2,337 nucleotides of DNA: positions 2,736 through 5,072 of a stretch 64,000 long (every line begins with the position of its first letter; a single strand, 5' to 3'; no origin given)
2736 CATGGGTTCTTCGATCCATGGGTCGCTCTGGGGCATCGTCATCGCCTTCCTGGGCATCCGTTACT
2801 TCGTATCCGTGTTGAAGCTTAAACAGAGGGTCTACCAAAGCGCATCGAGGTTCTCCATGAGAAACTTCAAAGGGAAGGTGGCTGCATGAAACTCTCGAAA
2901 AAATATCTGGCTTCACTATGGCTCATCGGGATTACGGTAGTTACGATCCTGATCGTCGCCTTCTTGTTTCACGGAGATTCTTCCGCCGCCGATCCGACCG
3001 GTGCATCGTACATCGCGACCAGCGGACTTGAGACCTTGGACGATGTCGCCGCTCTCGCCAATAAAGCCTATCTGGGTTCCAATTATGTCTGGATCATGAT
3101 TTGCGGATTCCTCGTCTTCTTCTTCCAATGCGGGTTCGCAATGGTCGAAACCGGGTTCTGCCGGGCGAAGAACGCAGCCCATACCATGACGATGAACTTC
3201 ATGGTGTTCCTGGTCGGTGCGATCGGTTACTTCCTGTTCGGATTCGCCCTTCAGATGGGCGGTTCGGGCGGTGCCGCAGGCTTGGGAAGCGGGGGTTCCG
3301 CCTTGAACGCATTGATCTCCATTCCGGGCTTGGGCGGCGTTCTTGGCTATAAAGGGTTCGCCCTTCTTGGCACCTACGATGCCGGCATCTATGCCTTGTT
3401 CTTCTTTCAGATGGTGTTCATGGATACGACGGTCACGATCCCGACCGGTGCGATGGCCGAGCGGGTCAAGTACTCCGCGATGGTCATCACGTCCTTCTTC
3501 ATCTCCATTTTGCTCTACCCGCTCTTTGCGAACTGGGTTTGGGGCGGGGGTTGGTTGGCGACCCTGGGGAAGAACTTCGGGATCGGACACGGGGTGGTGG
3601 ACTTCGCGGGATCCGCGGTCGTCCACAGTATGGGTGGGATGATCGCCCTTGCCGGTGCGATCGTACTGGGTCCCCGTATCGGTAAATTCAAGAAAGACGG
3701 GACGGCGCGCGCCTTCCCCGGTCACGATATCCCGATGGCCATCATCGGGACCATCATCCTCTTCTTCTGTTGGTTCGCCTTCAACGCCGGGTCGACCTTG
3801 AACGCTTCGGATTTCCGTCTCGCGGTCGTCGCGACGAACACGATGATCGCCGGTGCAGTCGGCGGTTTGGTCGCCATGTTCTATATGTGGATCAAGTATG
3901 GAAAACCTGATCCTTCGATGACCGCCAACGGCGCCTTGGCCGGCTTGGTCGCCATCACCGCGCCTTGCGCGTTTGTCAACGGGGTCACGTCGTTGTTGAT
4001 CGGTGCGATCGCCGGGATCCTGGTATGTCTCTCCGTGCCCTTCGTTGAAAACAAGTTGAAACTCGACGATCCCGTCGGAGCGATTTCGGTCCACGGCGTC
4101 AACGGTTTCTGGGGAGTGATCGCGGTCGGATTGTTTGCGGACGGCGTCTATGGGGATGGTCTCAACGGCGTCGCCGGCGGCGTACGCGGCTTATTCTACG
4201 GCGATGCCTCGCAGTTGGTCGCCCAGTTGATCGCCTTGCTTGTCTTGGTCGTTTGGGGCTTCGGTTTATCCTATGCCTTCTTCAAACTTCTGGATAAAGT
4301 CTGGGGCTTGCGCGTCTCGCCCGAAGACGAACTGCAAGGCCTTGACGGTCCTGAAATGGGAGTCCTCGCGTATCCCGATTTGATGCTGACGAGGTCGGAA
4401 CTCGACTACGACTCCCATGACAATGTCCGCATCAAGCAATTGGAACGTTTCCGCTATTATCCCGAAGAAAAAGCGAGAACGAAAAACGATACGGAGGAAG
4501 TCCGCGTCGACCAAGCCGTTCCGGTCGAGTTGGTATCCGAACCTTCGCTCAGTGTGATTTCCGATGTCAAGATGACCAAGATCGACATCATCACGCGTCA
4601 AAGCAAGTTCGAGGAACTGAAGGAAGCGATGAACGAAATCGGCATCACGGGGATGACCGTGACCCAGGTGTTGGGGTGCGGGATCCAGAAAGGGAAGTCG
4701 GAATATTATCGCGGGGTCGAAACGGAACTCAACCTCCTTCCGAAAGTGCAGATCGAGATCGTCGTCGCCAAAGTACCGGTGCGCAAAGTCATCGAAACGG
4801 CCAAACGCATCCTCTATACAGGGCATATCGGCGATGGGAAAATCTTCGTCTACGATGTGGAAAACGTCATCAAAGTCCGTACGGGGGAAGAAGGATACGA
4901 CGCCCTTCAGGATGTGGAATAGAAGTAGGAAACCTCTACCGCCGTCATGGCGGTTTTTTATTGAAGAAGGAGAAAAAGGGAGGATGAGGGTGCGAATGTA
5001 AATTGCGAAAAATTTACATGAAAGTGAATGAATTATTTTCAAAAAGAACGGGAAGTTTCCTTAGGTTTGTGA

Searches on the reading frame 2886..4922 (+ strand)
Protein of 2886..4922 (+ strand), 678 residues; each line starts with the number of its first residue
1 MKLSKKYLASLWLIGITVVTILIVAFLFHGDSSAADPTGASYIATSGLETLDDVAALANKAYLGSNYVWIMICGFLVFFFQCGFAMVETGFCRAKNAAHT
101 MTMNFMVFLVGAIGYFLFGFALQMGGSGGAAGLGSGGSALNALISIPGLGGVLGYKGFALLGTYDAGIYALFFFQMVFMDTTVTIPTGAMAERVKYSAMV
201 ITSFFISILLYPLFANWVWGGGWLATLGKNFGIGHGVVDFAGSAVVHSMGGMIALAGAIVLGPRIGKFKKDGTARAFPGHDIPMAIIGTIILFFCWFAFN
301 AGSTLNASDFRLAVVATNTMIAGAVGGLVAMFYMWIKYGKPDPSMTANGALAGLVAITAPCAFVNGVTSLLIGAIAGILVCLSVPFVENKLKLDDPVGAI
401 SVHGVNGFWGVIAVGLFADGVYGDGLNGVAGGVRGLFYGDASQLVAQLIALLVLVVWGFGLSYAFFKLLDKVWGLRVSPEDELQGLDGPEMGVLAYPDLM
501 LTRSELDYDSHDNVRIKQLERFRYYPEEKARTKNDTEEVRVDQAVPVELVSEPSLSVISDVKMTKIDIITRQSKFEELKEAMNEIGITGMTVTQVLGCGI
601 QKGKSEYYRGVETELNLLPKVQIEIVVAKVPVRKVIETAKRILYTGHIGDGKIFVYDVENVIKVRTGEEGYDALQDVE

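Call 50: search_protein_families(library=pfam, proteins=[window:2886-4922:+], max_evalue=0.0001)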
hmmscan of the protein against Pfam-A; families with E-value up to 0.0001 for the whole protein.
window:2886-4922:+ (678 aa): 2 families
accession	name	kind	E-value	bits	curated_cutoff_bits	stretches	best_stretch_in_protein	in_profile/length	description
PF00909.26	Ammonium_transp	-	5.9e-113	378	23.2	1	68-495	1-398/399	Ammonium Transporter Family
PF00543.27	P-II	-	5.8e-25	88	25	1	563-668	1-102/102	Nitrogen regulatory protein P-II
